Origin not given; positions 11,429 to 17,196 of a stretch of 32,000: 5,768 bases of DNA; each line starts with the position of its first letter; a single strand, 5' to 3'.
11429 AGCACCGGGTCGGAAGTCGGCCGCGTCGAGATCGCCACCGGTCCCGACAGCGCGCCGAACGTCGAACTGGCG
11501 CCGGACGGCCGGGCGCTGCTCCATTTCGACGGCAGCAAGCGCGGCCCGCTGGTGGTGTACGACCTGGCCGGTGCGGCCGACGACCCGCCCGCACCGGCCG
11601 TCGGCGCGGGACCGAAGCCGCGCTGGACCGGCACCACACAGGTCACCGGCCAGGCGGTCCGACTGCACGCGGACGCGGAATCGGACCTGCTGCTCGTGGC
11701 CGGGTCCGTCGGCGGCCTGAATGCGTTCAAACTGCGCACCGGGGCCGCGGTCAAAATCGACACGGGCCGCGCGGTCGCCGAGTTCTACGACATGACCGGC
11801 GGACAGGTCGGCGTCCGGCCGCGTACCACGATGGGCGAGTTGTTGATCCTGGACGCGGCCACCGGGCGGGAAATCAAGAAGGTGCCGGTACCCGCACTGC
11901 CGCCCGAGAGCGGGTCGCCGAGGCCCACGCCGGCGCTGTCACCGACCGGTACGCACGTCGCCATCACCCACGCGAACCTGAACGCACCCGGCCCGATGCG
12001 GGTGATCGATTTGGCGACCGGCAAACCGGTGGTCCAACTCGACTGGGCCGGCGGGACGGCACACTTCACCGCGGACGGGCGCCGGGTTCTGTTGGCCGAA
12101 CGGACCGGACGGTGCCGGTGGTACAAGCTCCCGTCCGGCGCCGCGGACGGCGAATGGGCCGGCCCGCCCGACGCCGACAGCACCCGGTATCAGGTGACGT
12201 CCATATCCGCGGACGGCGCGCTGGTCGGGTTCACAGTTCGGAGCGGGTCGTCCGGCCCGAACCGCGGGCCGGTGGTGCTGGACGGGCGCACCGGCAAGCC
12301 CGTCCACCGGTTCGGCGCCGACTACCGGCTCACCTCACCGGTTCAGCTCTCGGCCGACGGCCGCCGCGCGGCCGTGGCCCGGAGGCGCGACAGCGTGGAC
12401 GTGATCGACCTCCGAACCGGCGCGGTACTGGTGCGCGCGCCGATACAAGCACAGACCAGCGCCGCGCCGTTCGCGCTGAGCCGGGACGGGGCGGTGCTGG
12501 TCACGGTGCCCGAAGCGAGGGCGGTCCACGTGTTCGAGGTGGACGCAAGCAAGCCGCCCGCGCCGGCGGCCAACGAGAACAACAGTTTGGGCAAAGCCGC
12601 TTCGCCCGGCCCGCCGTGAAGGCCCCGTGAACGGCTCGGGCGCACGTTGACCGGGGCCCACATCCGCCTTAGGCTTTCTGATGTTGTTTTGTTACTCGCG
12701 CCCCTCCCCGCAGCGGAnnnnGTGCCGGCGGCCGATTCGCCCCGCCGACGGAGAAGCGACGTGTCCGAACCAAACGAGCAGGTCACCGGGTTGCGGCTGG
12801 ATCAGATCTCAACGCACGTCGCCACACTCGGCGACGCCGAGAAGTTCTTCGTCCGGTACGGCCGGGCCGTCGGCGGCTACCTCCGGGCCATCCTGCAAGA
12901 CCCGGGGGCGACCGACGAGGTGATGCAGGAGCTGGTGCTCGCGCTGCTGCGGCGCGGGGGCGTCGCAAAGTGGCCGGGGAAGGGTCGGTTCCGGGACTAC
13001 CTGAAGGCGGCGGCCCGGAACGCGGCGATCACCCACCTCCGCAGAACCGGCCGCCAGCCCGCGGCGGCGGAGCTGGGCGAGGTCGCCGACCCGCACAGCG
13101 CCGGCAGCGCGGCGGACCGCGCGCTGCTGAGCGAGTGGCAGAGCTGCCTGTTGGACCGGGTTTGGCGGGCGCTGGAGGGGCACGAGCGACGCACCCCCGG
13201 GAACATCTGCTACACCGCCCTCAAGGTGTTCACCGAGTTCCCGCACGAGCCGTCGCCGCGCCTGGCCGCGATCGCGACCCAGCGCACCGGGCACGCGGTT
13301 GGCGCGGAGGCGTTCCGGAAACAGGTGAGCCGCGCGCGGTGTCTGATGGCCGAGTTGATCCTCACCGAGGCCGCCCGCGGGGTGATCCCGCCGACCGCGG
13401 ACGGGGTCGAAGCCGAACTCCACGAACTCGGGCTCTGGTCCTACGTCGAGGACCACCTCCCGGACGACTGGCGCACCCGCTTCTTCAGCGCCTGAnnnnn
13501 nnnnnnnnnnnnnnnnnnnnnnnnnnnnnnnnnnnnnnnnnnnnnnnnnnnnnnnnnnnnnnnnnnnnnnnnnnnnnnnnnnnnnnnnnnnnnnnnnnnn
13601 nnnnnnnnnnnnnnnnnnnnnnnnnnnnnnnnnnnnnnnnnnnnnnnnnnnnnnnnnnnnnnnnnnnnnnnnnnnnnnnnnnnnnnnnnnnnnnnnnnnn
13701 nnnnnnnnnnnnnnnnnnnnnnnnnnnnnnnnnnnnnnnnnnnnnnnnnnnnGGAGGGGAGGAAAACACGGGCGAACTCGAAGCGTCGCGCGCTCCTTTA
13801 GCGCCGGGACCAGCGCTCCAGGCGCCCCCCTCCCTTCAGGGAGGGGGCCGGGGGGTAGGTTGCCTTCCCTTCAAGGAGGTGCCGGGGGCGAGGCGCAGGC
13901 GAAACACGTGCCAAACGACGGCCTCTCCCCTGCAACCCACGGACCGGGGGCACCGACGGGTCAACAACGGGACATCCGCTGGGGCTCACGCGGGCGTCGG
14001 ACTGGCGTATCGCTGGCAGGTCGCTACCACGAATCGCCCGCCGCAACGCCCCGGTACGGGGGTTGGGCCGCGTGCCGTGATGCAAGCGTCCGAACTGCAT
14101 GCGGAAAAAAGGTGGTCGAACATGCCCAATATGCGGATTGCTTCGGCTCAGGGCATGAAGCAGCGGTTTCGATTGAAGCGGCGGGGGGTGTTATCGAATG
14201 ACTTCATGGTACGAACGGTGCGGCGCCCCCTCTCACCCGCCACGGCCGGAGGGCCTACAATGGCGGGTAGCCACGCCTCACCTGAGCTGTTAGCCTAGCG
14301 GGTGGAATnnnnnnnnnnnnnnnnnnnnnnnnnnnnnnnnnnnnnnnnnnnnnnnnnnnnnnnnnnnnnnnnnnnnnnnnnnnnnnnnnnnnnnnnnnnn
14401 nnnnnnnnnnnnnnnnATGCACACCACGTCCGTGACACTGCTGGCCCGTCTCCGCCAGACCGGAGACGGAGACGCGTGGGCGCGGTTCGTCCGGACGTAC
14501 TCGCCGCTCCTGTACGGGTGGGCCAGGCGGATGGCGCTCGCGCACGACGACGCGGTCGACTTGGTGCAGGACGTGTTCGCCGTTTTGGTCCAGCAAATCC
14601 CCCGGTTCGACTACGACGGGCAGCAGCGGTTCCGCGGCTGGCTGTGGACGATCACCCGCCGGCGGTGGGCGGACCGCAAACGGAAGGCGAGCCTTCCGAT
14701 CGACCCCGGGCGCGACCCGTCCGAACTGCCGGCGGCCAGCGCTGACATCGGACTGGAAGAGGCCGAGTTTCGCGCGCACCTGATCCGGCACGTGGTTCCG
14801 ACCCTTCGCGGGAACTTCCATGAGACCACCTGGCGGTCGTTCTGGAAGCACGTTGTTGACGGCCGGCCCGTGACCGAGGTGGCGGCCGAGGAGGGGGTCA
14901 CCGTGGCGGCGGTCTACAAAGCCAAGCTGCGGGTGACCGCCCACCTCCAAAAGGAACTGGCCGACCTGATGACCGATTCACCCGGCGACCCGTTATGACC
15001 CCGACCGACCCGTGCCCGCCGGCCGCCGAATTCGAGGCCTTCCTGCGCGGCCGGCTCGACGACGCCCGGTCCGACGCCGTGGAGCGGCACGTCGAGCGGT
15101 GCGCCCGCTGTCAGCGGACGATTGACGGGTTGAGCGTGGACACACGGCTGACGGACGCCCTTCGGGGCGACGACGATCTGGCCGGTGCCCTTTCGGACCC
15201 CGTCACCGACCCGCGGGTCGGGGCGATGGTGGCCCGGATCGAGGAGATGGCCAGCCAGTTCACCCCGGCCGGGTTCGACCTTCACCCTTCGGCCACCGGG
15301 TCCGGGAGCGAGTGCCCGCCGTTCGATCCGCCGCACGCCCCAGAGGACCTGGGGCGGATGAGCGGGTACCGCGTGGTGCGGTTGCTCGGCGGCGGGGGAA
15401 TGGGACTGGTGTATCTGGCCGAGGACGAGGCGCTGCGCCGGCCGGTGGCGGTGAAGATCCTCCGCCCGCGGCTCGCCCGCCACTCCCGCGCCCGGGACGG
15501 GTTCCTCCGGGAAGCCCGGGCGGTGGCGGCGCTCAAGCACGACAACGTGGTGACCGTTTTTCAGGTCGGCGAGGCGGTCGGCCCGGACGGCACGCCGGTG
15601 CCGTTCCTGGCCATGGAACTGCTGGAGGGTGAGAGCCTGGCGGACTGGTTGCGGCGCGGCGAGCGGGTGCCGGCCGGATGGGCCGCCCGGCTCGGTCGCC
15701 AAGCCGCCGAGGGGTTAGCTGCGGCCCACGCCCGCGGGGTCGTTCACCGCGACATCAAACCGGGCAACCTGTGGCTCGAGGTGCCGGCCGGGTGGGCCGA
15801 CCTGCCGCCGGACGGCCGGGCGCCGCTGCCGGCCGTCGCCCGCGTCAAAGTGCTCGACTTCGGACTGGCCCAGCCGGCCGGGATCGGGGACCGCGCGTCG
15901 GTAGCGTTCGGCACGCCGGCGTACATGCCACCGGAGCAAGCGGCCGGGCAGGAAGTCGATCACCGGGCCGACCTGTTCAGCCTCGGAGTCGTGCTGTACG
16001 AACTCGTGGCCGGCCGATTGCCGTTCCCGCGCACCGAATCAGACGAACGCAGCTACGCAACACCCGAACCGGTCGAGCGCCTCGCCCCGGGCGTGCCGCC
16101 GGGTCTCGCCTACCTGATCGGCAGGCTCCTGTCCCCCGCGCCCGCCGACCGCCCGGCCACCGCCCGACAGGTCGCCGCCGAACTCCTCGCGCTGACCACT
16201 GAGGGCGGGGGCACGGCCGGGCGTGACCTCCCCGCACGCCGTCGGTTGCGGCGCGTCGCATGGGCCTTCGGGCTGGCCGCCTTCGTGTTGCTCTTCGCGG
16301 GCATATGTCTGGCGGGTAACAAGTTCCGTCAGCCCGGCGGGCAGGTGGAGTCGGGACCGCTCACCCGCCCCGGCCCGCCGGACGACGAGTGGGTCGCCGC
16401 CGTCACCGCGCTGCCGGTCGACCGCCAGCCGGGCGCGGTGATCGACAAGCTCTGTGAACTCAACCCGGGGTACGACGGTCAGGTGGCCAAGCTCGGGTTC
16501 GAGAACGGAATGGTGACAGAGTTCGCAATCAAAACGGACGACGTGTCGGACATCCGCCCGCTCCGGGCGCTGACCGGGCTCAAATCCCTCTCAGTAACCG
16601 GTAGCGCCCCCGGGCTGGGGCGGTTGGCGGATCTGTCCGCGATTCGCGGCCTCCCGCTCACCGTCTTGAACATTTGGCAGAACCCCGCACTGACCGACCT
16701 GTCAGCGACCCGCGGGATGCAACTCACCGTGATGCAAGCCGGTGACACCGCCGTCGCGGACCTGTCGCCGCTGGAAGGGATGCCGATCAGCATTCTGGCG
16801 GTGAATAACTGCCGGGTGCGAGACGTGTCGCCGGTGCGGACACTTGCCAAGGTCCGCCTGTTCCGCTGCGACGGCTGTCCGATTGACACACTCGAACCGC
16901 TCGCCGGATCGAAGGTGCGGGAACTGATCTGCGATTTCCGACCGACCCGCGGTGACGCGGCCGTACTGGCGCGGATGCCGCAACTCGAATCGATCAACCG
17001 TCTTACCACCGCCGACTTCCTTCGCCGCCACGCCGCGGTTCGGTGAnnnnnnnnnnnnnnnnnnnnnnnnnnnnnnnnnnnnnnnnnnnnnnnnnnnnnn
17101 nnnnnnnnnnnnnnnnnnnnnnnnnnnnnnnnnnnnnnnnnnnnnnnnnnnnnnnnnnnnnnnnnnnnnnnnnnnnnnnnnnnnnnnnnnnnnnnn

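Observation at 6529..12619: Translationally coupled vWA / PP2C / kinase triad (TerY-P-like) whose kinase carries a giant extracytoplasmic sensor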

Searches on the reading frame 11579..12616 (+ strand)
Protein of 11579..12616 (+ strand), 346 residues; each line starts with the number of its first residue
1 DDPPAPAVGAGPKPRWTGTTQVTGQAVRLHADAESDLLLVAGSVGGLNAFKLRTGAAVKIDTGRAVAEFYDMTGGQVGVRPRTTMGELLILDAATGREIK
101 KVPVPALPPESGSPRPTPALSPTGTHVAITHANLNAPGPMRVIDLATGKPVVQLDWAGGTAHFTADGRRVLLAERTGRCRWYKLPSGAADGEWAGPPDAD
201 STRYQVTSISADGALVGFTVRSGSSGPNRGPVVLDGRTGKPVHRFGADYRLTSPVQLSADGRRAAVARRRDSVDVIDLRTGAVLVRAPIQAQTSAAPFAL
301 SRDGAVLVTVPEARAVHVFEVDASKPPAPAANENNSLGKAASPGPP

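Call 49: predict_structure(alignment_id=A3)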
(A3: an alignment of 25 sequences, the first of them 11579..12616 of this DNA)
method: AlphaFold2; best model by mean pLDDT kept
length: 346 residues; sequences in the alignment: 25
mean_pLDDT: 87.2   pTM: 0.86
mean pLDDT of the five models: 87.2, 86.6, 85.4, 84.9, 84.6
residues with pLDDT >= 90: 225; 70-90: 73; 50-70: 33; < 50: 15
segments of 3 or more residues with pLDDT < 50: 1-3, 335-339
pLDDT, mean of each block of 10 residues (from residue 1): 51 93 85 93 90 94 86 93 91 90 89 86 96 88 97 94 98 94 98 77 87 96 70 96 93 95 94 95 91 80 96 90 70 50 53
secondary structure, 60 per line:
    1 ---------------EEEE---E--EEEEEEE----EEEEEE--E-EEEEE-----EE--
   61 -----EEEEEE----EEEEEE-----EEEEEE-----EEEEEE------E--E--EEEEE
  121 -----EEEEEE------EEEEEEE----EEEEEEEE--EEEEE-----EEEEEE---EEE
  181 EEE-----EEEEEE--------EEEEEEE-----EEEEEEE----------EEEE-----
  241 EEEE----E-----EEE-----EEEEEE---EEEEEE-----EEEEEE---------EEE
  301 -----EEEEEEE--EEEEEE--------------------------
elements in order: E16-19 E26-32 E37-42 E47-51 E66-71 E76-81 E87-92 E98-103 E116-120 E126-131 E138-144 E149-156 E159-163 E169-174 E178-183 E189-194 E203-209 E215-221 E232-235 E241-244 E255-257 E263-268 E272-277 E283-288 E298-300 E306-312 E315-320

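Call 53: fold_search(model_id=the predicted structure, library=pdb)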
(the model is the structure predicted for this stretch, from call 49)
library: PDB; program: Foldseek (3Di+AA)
matches with E <= 10: 1995; with E <= 0.001: 1887
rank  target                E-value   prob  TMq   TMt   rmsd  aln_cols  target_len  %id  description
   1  5mzh_B                1.6e-13  1.00  0.59  0.51   6.0       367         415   12  Crystal structure of ODA16 from Chlamydomonas reinhardtii (released 2017-03-22)
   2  8gfv_B                3.3e-13  1.00  0.63  0.66   4.3       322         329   12  CryoEM structure of beta-2-adrenergic receptor in complex with GTP-bound Gs heterotrimer (transition intermediate #1 o (released 2024-03-06)
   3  8hti_B                3.5e-13  1.00  0.63  0.66   4.6       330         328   12  Human Consensus Olfactory Receptor OR52c in Complex with Octanoic Acid (OCA) and G Protein (released 2023-12-20)
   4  9k25_B                3.8e-13  1.00  0.61  0.65   4.8       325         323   12  Cryo-EM structure of apo-P2Y purinoceptor 2-miniGq-Nb35 complex (released 2025-06-11)
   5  5ic7                  3.8e-13  1.00  0.60  0.61   6.4       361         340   17  Structure of the WD domain of UTP18 (released 2016-07-06)
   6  8iq4_B                6.9e-13  1.00  0.62  0.65   4.5       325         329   12  Cryo-EM structure of Carboprost-bound prostaglandin-F2-alpha receptor-miniGq-Nb35 complex (released 2024-01-31)
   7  9l3y_B                7.7e-13  1.00  0.64  0.66   4.3       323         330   12  Cryo-EM structure of the G-protein coupled receptor 1 (GPR1) in complex with chemerin and Gi1 (released 2025-03-12)
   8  7f1r_B                7.7e-13  1.00  0.62  0.67   4.5       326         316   13  Cryo-EM structure of the chemokine receptor CCR5 in complex with RANTES and Gi (released 2021-07-14)
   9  5mzh_A                8.1e-13  1.00  0.56  0.48   5.9       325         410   13  Crystal structure of ODA16 from Chlamydomonas reinhardtii (released 2017-03-22)
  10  7mq8_LS               1.3e-12  1.00  0.60  0.47   5.6       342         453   13  Cryo-EM structure of the human SSU processome, state pre-A1 (released 2021-09-22)
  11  5yzv_B                1.3e-12  1.00  0.61  0.71   4.7       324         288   18  Biophysical and structural characterization of the thermostable WD40 domain of a prokaryotic protein, Thermomonospora  (released 2018-10-03)
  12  8x8n_B                1.4e-12  1.00  0.59  0.60   5.1       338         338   14  Cryo-EM structure of the octreotide-bound Somatostatin receptor 5-Gi protein complex (released 2024-06-12)
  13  9jcq_B                1.5e-12  1.00  0.63  0.64   4.5       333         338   13  Cryo-EM structure of the proton-sensing GPCR (GPR4)-Gs protein complex at pH 7.4 (released 2025-07-09)
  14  3vgz_C                1.6e-12  1.00  0.65  0.69   4.5       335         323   16  Crystal structure of E. coli YncE (released 2011-11-16)
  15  8hdo_B                1.6e-12  1.00  0.62  0.64   4.5       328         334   13  Structure of A2BR bound to synthetic agonists BAY 60-6583 (released 2023-01-18)
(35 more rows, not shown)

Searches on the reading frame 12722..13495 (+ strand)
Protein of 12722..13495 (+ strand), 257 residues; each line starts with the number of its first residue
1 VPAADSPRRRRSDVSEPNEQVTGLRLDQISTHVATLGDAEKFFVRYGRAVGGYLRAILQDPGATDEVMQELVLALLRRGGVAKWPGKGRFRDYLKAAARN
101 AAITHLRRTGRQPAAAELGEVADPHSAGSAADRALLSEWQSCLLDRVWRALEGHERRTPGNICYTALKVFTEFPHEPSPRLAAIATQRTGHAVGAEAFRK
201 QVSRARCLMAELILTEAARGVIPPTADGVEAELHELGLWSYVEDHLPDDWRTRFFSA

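Call 29: search_protein_families(library=pfam, proteins=[window:12722-13495:+], max_evalue=0.01)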
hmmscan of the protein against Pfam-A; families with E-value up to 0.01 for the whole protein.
window:12722-13495:+ (257 aa): 1 family
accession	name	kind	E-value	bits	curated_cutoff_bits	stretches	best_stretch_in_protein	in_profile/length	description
PF04542.20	Sigma70_r2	-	9e-09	35.5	24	1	43-111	2-70/71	Sigma-70 region 2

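Call 56: search_protein_families(library=padloc, proteins=[window:12761-13495:+], max_evalue=0.001)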
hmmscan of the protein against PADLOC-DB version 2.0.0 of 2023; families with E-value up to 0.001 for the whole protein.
window:12761-13495:+ (244 aa): 0 families

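Call 83: search_protein_families(library=ncbifam, proteins=[window:12761-13495:+], max_evalue=0.001)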
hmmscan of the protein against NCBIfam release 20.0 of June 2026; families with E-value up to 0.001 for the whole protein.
window:12761-13495:+ (244 aa): 6 families
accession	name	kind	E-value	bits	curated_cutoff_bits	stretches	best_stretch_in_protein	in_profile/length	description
TIGR02989.1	Sig-70_gvs1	subfamily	3.8e-08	33.4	124.55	1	27-102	4-77/158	RNA polymerase sigma-70 factor, Rhodopirellula/Verrucomicrobium family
TIGR02937.1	sigma70-ECF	superfamily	6.4e-08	32.4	42.9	1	26-139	3-116/165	sigma-70 family RNA polymerase sigma factor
NF009166.1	PRK12513.1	equivalog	1.5e-06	28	206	1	29-109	27-106/193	RNA polymerase sigma factor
NF009172.0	PRK12519.1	subfamily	6.2e-05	22.6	222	1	29-103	34-106/194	RNA polymerase sigma factor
TIGR02985.1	Sig70_bacteroi1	subfamily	0.00057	20.1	126.4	1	27-99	4-74/162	RNA polymerase sigma-70 factor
NF010500.0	PRK13919.1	subfamily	0.00094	19.4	226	0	28-107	27-105/186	putative RNA polymerase sigma E protein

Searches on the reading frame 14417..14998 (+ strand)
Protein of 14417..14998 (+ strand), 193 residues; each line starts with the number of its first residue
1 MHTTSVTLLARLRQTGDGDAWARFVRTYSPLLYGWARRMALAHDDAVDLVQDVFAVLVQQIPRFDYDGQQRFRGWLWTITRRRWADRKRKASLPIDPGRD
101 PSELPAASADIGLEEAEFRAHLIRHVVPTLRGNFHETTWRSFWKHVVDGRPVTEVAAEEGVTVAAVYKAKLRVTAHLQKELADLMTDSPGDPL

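Call 11: search_protein_families(library=pfam, proteins=[window:14417-14998:+], max_evalue=0.001)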
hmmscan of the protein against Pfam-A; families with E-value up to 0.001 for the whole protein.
window:14417-14998:+ (193 aa): 1 family
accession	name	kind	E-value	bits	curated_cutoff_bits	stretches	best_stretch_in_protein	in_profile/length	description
PF04542.20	Sigma70_r2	-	2.5e-16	59.6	24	1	24-92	1-69/71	Sigma-70 region 2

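Call 56: search_protein_families(library=padloc, proteins=[window:14417-14998:+], max_evalue=0.001)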
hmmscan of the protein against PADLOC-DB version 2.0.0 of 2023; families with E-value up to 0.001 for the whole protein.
window:14417-14998:+ (193 aa): 0 families

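Call 83: search_protein_families(library=ncbifam, proteins=[window:14417-14998:+], max_evalue=0.001)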
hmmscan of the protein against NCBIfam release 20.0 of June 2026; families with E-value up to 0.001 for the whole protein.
window:14417-14998:+ (193 aa): 34 families (the best 25 are shown)
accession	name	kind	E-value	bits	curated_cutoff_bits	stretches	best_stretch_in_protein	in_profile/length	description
TIGR02937.1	sigma70-ECF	superfamily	4.2e-17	62.3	42.9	1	19-181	1-165/165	sigma-70 family RNA polymerase sigma factor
NF009166.1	PRK12513.1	equivalog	8e-11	42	206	1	7-95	11-96/193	RNA polymerase sigma factor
NF007223.0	PRK09641.1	equivalog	1.7e-08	34.5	209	1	13-91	12-88/187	RNA polymerase sigma factor SigW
TIGR02989.1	Sig-70_gvs1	subfamily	7.6e-08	32.4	124.55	1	20-91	2-71/158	RNA polymerase sigma-70 factor, Rhodopirellula/Verrucomicrobium family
TIGR02952.1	Sig70_famx2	equivalog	8.9e-08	32.2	206.45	1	12-91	4-82/170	ECF subfamily RNA polymerase sigma factor, BldN family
NF010500.0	PRK13919.1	subfamily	1.6e-07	31.7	226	1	8-98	13-104/186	putative RNA polymerase sigma E protein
NF009186.0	PRK12534.1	equivalog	1.9e-07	31.1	267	1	14-118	20-124/187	RNA polymerase sigma factor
NF009172.0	PRK12519.1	subfamily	2.1e-07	30.7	222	1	9-90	20-98/194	RNA polymerase sigma factor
NF007216.0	PRK09638.1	equivalog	4.3e-07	29.9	194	1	11-91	10-88/180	RNA polymerase sigma factor SigY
TIGR02985.1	Sig70_bacteroi1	subfamily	4.4e-07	30.3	126.4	1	20-181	2-162/162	RNA polymerase sigma-70 factor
NF004113.0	PRK05602.1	equivalog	4.9e-07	29.6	208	1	7-98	34-124/211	RNA polymerase sigma factor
NF009165.0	PRK12512.1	equivalog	7.6e-07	28.9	198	1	7-96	10-105/184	RNA polymerase sigma factor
NF007230.0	PRK09648.1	subfamily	1.9e-06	27.8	209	1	7-182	14-190/195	RNA polymerase sigma factor ShbA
TIGR02983.1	SigE-fam_strep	subfamily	3e-06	27.2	141.55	1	18-182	5-159/162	SigE family RNA polymerase sigma factor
NF009191.0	PRK12539.1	subfamily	3.1e-06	26.8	171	1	15-166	17-164/185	sigma-70 family RNA polymerase sigma factor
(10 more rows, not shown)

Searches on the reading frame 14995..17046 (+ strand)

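Call 11: search_protein_families(library=pfam, proteins=[window:14995-17046:+], max_evalue=0.001)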
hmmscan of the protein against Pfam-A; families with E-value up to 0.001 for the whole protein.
window:14995-17046:+ (683 aa): 4 families
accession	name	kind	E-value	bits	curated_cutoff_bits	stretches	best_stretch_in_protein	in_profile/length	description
PF00069.31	Pkinase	-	1.4e-39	136.5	31.7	1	125-388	1-253/263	Protein kinase domain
PF07714.23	PK_Tyr_Ser-Thr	-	4.4e-23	82.3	23.1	1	128-388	4-250/258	Protein tyrosine and serine/threonine kinase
PF13490.11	zf-HC2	-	0.00017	22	22.2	1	15-40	10-35/35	Putative zinc-finger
PF12799.13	LRR_4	-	0.00075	20.1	27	0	603-637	8-43/44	Leucine Rich repeats (2 copies)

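Call 56: search_protein_families(library=padloc, proteins=[window:14995-17046:+], max_evalue=0.001)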
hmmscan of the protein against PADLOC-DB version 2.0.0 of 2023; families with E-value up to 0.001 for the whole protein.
window:14995-17046:+ (683 aa): 32 families (the best 25 are shown)
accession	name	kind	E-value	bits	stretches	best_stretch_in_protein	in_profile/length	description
PDLC04061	PD-T4-6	-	3.2e-75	252.6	1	125-403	18-286/510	-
PDLC04042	PD-T4-6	-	2.4e-73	245.3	1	123-401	9-273/292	-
PDLC04053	PD-T4-6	-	4.5e-65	218.1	1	122-405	8-276/311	-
PDLC04054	PD-T4-6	-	5.4e-65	218.1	1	122-407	9-280/347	-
PDLC04138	mad6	-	2.2e-60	203.3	1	123-403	51-316/659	mads_6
PDLC01088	C3a189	-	1.3e-54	184.1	1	129-418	3-265/840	kinase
PDLC04043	PD-T4-6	-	8.4e-53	178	1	123-486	15-379/452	-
PDLC04041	PD-T4-6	-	1e-49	168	1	124-399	29-292/443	-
PDLC04060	PD-T4-6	-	1.5e-49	167.3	1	125-345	10-210/486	-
PDLC04039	PD-T4-6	-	4.1e-49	165.8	1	123-396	14-271/458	-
PDLC04040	PD-T4-6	-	1.8e-47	160.3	1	130-398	1-263/547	-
PDLC04052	PD-T4-6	-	2.3e-46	157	1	125-401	11-277/496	-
PDLC04057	PD-T4-6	-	2.8e-46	156.4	1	123-392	8-262/443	-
PDLC04064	PD-T4-6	-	7.3e-44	148.2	1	122-397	19-277/369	-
PDLC04047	PD-T4-6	-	2.8e-42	143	1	122-351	9-219/327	-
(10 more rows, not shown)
